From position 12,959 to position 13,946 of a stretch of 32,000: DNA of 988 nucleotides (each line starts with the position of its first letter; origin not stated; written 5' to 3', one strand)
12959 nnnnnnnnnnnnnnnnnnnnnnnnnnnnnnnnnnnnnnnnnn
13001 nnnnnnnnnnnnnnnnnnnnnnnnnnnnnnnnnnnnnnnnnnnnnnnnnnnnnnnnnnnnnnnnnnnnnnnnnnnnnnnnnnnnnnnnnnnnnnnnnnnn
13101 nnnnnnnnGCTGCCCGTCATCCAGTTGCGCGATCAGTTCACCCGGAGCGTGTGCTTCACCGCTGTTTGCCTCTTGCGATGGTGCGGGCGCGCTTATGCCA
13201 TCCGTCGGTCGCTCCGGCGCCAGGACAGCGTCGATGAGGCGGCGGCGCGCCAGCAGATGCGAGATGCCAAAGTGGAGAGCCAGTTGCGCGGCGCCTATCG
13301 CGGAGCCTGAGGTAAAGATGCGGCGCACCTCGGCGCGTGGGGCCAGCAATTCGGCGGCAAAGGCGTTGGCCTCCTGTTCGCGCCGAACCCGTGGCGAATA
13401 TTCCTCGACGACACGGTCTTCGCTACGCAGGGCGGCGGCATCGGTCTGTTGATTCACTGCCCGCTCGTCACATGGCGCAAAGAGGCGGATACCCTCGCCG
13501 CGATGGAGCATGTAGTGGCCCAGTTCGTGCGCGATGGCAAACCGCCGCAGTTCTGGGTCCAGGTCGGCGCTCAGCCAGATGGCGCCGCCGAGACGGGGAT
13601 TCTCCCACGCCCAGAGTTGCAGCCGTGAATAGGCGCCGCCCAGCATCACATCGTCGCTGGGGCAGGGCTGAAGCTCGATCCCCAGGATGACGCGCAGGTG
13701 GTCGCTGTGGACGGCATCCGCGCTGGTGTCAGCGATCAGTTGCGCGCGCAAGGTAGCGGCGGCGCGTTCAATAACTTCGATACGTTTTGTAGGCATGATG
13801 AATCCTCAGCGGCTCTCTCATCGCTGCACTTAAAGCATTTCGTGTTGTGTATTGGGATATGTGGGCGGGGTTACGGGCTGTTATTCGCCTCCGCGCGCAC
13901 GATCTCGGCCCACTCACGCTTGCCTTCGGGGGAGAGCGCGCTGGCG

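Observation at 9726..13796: Unusual single-polypeptide architecture: HEXXH peptidase + full UvrD motif set + four-Cys PD-(D/E)XK nuclease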

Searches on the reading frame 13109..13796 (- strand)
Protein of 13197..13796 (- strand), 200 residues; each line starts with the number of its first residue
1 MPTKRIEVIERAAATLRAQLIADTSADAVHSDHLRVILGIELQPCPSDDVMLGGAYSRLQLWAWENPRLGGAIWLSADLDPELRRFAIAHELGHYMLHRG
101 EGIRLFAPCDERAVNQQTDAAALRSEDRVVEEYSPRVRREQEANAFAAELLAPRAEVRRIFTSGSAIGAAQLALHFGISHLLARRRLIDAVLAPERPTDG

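Call 16: search_solved_structures(query=window:13172-13796:-, max_evalue=1, show_alignments=3)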
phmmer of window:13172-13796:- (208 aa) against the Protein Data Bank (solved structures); distinct sequences matched with E-value up to 1: 2.
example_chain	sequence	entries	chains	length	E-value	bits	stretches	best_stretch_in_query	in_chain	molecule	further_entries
7t5t_A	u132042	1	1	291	0.018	18.3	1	73-119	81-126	CapP toxin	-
1j0w_A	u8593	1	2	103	0.13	15.4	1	41-124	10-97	downstream of tyrosine kinase 5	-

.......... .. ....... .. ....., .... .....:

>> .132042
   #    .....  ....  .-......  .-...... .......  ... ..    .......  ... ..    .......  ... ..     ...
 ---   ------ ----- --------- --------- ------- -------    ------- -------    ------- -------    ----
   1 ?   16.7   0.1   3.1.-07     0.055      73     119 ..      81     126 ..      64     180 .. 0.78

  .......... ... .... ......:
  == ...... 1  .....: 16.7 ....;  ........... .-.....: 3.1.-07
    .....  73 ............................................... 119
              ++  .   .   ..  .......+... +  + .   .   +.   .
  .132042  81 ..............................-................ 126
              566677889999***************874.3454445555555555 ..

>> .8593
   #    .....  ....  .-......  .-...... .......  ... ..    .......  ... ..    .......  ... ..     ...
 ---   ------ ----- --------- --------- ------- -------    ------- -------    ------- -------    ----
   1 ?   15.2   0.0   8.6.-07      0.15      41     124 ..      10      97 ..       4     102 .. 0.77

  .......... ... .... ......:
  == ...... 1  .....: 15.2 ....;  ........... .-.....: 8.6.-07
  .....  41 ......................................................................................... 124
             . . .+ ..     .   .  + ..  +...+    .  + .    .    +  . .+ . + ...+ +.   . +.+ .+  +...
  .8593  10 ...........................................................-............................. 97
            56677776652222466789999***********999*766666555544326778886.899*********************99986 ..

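Call 73: search_solved_structures(query=A4, max_evalue=1, show_alignments=4)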
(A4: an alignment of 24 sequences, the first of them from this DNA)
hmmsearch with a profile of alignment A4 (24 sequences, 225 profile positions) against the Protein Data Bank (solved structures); distinct sequences matched with E-value up to 1: 16.
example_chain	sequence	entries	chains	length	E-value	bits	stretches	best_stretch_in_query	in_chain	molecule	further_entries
7t5t_A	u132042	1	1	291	1.5e-12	50.9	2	69-111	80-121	CapP toxin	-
3dte_A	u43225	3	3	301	1.1e-07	35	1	58-186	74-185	IrrE protein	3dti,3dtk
9vzy_A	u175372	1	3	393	5e-06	29.5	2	136-204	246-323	HTH cro/C1-type domain-containing protein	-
8slm_A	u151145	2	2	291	6.6e-06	29.1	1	57-94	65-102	Zn dependent hydrolase fused to HTH domain, IrrE ortholog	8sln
4wk7_A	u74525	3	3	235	0.12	15.2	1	79-105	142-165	A disintegrin and metalloproteinase with thrombospondin motifs 4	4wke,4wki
3hug_A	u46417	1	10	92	0.15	14.8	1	152-189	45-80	RNA polymerase sigma factor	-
6d2s_A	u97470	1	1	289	0.29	13.9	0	139-185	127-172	HTH-type transcriptional regulator PrpR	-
1g2h_A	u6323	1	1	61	0.38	13.5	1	152-185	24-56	TRANSCRIPTIONAL REGULATORY PROTEIN TYRR HOMOLOG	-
8jzt_A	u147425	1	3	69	0.39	13.5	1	161-190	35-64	RNA polymerase sigma factor SigF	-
2l0k_A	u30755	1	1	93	0.43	13.4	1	157-189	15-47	Stage III sporulation protein D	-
6cz6_A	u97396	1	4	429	0.49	13.2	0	139-185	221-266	HTH-type transcriptional regulator PrpR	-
3q2g_A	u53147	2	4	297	0.5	13.2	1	79-107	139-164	A disintegrin and metalloproteinase with thrombospondin motifs 1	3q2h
2jih_A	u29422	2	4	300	0.5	13.1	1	79-107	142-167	ADAMTS-1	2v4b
6cyy_A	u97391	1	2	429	0.61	12.9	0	139-185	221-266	HTH-type transcriptional regulator PrpR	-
6f8s_A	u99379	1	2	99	0.74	12.6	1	149-184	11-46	XRE family transcriptional regulator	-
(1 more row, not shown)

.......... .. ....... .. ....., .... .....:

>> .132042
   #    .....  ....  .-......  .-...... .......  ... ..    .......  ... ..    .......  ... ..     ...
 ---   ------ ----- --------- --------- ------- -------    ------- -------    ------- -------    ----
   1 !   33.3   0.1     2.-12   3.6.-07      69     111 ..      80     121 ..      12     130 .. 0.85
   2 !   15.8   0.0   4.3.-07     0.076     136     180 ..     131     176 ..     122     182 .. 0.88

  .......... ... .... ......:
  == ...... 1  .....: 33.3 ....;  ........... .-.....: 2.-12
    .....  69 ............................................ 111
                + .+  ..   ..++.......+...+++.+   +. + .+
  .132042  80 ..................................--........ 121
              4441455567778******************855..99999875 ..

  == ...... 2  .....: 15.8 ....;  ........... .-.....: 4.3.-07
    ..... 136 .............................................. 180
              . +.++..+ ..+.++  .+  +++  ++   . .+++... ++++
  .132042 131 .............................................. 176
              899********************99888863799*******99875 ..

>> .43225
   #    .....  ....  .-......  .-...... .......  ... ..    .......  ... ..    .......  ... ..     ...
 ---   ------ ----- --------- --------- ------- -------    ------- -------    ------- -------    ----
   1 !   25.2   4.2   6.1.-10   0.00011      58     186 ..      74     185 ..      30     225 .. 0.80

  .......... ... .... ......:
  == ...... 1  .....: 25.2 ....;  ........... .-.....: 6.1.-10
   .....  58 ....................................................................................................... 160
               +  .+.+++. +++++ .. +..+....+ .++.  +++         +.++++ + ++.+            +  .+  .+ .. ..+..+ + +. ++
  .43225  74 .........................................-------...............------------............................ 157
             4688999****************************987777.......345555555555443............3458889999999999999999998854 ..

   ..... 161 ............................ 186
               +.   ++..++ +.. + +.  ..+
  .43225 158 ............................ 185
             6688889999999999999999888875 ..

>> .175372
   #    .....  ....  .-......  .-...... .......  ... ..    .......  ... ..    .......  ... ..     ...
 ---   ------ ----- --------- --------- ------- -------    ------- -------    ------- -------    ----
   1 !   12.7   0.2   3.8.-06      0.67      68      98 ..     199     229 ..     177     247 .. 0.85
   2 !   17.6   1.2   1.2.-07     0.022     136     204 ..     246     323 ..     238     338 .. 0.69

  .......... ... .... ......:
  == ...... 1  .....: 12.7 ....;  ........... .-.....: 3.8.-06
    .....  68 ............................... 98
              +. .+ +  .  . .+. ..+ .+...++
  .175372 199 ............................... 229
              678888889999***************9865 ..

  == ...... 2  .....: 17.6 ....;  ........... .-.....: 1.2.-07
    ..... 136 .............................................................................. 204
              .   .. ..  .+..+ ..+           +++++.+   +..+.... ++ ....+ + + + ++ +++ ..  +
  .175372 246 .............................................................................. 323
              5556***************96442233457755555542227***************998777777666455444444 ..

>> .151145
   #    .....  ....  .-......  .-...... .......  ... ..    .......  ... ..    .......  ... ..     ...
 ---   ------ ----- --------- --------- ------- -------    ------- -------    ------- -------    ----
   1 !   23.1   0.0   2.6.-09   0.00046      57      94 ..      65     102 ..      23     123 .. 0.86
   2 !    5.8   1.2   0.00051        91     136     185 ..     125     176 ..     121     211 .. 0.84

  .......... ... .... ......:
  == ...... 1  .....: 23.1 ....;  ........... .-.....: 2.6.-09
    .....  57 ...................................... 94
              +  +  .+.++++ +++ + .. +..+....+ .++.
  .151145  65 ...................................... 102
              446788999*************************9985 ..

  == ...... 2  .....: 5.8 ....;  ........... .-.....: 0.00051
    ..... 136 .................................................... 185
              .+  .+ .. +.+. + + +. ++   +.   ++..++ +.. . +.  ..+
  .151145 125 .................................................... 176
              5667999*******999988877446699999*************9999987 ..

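Call 74: search_protein_representatives(protein=window:13197-13796:-)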
Query: 200 residues. Proteins with E-value up to 0.001 (for the whole library): 656; up to 1e-10: 43; up to 1e-30: 15. The best 150 are listed.
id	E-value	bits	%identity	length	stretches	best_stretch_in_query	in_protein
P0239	1.8e-87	308.6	77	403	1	1-199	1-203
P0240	1.7e-80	285.9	67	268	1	1-199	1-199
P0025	9.3e-60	218.2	67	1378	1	38-199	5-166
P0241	5.3e-59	215.8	62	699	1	4-196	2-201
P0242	7.0e-53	195.8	59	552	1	4-197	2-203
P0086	6.4e-46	173.1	55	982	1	36-197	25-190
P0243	2.7e-45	171.0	53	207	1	4-197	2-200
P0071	3.7e-41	157.6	53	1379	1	5-193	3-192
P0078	4.7e-41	157.2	56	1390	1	32-194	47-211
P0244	3.8e-40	154.3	91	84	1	83-163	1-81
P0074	3.9e-38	147.7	47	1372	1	4-198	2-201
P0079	5.5e-36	140.7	46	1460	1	5-195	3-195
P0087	1.9e-35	138.9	49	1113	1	45-197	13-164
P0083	2.7e-34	135.2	51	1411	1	37-197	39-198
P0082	9.9e-34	133.4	46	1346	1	5-197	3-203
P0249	2.6e-15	73.3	46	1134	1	72-191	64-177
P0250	6.0e-15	72.1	39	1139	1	12-195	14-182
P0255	1.6e-12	64.2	36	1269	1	38-189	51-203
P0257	5.0e-12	62.6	39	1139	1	26-197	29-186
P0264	3.0e-11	60.0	42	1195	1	71-195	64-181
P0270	7.0e-11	58.8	39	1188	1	38-200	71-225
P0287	6.4e-10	55.7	50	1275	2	132-192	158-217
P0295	1.4e-09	54.6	37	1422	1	37-161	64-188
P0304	4.5e-09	52.9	36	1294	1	38-193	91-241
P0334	2.1e-08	50.8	33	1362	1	12-195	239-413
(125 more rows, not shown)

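Call 80: search_protein_families(library=padloc, proteins=[window:13109-13796:-], max_evalue=0.01)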
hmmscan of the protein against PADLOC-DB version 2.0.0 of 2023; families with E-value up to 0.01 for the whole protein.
window:13109-13796:- (229 aa): 13 families
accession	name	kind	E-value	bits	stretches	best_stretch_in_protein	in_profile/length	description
PDLC04141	capP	-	6.5e-16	56.6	1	79-187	62-150/242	capP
PDLC03949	RmrA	-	9.4e-08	29.3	1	74-163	179-237/363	-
PDLC03945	RmrA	-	1.1e-06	26.1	1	84-119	208-243/394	-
PDLC03953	RmrA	-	2e-06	25.3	1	138-180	230-273/373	-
PDLC03952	RmrA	-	2.2e-05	21.5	1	75-100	210-236/395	-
PDLC03954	RmrA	-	3.8e-05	20.8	1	84-99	208-223/380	-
PDLC03943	RmrA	-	4.5e-05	20.7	0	84-100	192-208/370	-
PDLC03947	RmrA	-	7.4e-05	19.7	1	72-99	195-223/383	-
PDLC03944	RmrA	-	0.00012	19.3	0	84-155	199-246/384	-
PDLC03946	RmrA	-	0.00049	16.9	1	80-159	186-235/357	-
PDLC03951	RmrA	-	0.0022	15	1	73-99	193-220/400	-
PDLC03955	RmrA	-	0.0052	14.1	0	140-159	239-258/371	-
PDLC04776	PDC-M69B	-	0.0089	13.7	0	81-154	78-131/272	-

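Call 81: search_protein_families(library=phrogs, proteins=[window:13109-13796:-], max_evalue=0.01)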
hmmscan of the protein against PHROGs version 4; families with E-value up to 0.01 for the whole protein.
window:13109-13796:- (229 aa): 4 families
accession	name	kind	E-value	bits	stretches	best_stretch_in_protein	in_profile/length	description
phrog_87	-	other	1.7e-12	48.6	1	70-187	71-161/227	metallo-protease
phrog_2439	-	transcription regulation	2.9e-10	40.6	1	80-179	193-269/367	transcriptional regulator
phrog_1914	-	unknown function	3e-09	37.9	1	82-184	92-171/222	-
phrog_19315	-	unknown function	7e-06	26.3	1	85-186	96-175/348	-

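Call 82: list_cluster_members(proteins=[P0249, P0250, P0255, P0257, P0264, P0270, P0287, P0295, P0304, P0334])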
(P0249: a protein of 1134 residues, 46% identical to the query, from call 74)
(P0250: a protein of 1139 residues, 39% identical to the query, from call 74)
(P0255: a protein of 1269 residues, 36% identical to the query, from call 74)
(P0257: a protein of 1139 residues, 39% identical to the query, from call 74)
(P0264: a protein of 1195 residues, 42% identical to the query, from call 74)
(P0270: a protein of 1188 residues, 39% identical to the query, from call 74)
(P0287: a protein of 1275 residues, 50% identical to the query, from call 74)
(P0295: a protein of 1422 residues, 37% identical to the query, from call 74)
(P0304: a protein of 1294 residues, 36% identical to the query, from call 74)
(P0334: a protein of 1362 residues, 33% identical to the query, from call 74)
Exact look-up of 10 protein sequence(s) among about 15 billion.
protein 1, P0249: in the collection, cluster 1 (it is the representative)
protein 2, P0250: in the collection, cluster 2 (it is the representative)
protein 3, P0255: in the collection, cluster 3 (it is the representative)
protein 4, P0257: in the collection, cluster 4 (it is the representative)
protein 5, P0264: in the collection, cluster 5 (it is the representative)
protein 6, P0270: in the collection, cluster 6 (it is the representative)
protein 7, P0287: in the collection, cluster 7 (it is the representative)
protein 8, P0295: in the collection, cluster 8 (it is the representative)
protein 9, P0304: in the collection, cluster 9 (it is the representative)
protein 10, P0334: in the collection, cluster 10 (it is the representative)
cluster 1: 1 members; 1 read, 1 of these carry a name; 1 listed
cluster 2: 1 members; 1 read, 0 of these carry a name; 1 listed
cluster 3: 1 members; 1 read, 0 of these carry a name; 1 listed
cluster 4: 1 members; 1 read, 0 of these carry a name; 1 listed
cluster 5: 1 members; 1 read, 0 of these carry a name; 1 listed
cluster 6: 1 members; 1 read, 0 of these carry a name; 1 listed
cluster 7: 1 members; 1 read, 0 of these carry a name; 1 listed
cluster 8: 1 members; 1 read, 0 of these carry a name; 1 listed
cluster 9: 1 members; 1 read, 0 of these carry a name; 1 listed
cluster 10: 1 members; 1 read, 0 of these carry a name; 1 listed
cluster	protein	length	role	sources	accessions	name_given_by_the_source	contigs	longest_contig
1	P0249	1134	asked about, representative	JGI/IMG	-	DNA helicase II / ATP-dependent DNA helicase PcrA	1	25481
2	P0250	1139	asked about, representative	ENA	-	-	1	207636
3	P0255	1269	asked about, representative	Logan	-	-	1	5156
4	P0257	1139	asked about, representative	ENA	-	-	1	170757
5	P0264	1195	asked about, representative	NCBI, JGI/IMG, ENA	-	-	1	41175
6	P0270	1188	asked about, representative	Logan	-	-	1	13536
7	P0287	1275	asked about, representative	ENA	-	-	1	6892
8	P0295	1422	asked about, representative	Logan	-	-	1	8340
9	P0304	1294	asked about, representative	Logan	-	-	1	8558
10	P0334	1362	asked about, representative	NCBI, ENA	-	-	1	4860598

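Call 85: search_protein_families(library=pfam, proteins=[P0334, P0295, P0304, P0287, P0250, P0264], max_evalue=0.001)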
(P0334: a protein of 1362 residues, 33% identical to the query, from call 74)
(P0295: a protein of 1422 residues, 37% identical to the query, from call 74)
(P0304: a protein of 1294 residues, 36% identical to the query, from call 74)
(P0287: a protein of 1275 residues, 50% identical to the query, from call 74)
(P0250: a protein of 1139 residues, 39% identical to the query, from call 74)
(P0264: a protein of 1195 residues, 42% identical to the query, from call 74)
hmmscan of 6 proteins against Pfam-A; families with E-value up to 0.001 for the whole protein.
P0334 (1362 aa): 8 families
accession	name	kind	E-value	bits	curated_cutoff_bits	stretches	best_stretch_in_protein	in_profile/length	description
PF00580.27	UvrD-helicase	-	1.1e-65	222.4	23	1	427-709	1-270/271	UvrD/REP helicase N-terminal domain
PF13361.12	UvrD_C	-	1.3e-27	97.6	25.6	2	716-858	2-134/350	UvrD-like helicase C-terminal domain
PF13245.12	AAA_19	-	1e-22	81.2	25.1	1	433-695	3-134/134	AAA domain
PF12705.13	PDDEXK_1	-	3e-14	54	22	1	1132-1361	2-247/247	PD-(D/E)XK nuclease superfamily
PF06114.19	Peptidase_M78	-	5.5e-14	52.5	22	1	291-399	28-116/123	IrrE N-terminal-like domain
PF13604.12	AAA_30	-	4.8e-07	30.1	27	1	427-490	2-65/191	AAA domain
PF13086.12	AAA_11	-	6.2e-05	23.3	27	1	437-493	13-74/257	AAA domain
PF13538.12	UvrD_C_2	-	0.00034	20.9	27.4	0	1008-1026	4-24/52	UvrD-like helicase C-terminal domain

P0295 (1422 aa): 6 families
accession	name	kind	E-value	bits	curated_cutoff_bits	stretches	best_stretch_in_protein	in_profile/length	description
PF00580.27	UvrD-helicase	-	2.7e-56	191.7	23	1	287-564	2-261/271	UvrD/REP helicase N-terminal domain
PF13361.12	UvrD_C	-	2.7e-28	99.9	25.6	1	586-998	2-349/350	UvrD-like helicase C-terminal domain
PF13245.12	AAA_19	-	6.3e-18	65.7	25.1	1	291-559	2-134/134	AAA domain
PF06114.19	Peptidase_M78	-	2.7e-13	50.2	22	2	162-226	70-119/123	IrrE N-terminal-like domain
PF12705.13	PDDEXK_1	-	4.5e-08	33.8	22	1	1103-1413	6-243/247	PD-(D/E)XK nuclease superfamily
PF13538.12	UvrD_C_2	-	4.5e-07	30.1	27.4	0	926-946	4-26/52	UvrD-like helicase C-terminal domain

P0304 (1294 aa): 8 families
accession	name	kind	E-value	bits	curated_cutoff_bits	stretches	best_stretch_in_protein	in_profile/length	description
PF00580.27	UvrD-helicase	-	2e-57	195.4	23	1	268-542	3-260/271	UvrD/REP helicase N-terminal domain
PF13361.12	UvrD_C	-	1.4e-28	100.8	25.6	1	565-941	2-349/350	UvrD-like helicase C-terminal domain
PF13245.12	AAA_19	-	9.5e-19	68.3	25.1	1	271-538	2-134/134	AAA domain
PF06114.19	Peptidase_M78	-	2.5e-14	53.6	22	1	121-228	27-115/123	IrrE N-terminal-like domain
PF12705.13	PDDEXK_1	-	7.4e-10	39.6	22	1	1027-1284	7-242/247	PD-(D/E)XK nuclease superfamily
PF13538.12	UvrD_C_2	-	8.9e-07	29.1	27.4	0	870-896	2-28/52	UvrD-like helicase C-terminal domain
PF13086.12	AAA_11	-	2.7e-05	24.5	27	1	273-331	13-75/257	AAA domain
PF13401.12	AAA_22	-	0.00096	19.9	27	0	279-383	7-104/130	AAA domain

P0287 (1275 aa): 7 families
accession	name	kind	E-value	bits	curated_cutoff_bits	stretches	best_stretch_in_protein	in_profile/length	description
PF00580.27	UvrD-helicase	-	7.5e-69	232.9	23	1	251-543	4-271/271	UvrD/REP helicase N-terminal domain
PF13361.12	UvrD_C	-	2.2e-30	106.7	25.6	2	866-955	275-348/350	UvrD-like helicase C-terminal domain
PF13245.12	AAA_19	-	1.9e-21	77.1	25.1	1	258-528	10-134/134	AAA domain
PF06114.19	Peptidase_M78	-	2.1e-15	57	22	2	47-101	5-59/123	IrrE N-terminal-like domain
PF13538.12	UvrD_C_2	-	1.5e-08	34.8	27.4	1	879-902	2-25/52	UvrD-like helicase C-terminal domain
PF12705.13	PDDEXK_1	-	1.6e-07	31.9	22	1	1037-1274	7-247/247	PD-(D/E)XK nuclease superfamily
PF13604.12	AAA_30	-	3.2e-06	27.5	27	0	250-311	9-66/191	AAA domain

P0250 (1139 aa): 6 families
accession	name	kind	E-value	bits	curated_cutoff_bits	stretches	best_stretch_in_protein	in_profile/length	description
PF00580.27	UvrD-helicase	-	1.2e-53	183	23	1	198-491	3-271/271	UvrD/REP helicase N-terminal domain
PF13361.12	UvrD_C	-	9.6e-23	81.6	25.6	2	497-651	2-158/350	UvrD-like helicase C-terminal domain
PF13245.12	AAA_19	-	4.9e-22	79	25.1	1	201-475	2-133/134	AAA domain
PF06114.19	Peptidase_M78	-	3e-13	50.1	22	1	65-165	25-113/123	IrrE N-terminal-like domain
PF12705.13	PDDEXK_1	-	5.7e-08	33.4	22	1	914-1138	2-247/247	PD-(D/E)XK nuclease superfamily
PF13604.12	AAA_30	-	1.6e-05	25.2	27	0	200-298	6-97/191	AAA domain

P0264 (1195 aa): 7 families
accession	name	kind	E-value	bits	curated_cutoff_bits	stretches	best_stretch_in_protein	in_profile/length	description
PF00580.27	UvrD-helicase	-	1.1e-58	199.5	23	1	215-511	1-271/271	UvrD/REP helicase N-terminal domain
PF13361.12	UvrD_C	-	2.9e-25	89.9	25.6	2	517-654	2-134/350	UvrD-like helicase C-terminal domain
PF13245.12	AAA_19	-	1.7e-19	70.7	25.1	1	222-496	4-134/134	AAA domain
PF06114.19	Peptidase_M78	-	1.7e-11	44.4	22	1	58-167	23-116/123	IrrE N-terminal-like domain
PF13086.12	AAA_11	-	5e-08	33.5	27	1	215-308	2-93/257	AAA domain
PF13604.12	AAA_30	-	7.7e-08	32.7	27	0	216-284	3-71/191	AAA domain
PF13538.12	UvrD_C_2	-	0.00077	19.7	27.4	0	805-827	4-28/52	UvrD-like helicase C-terminal domain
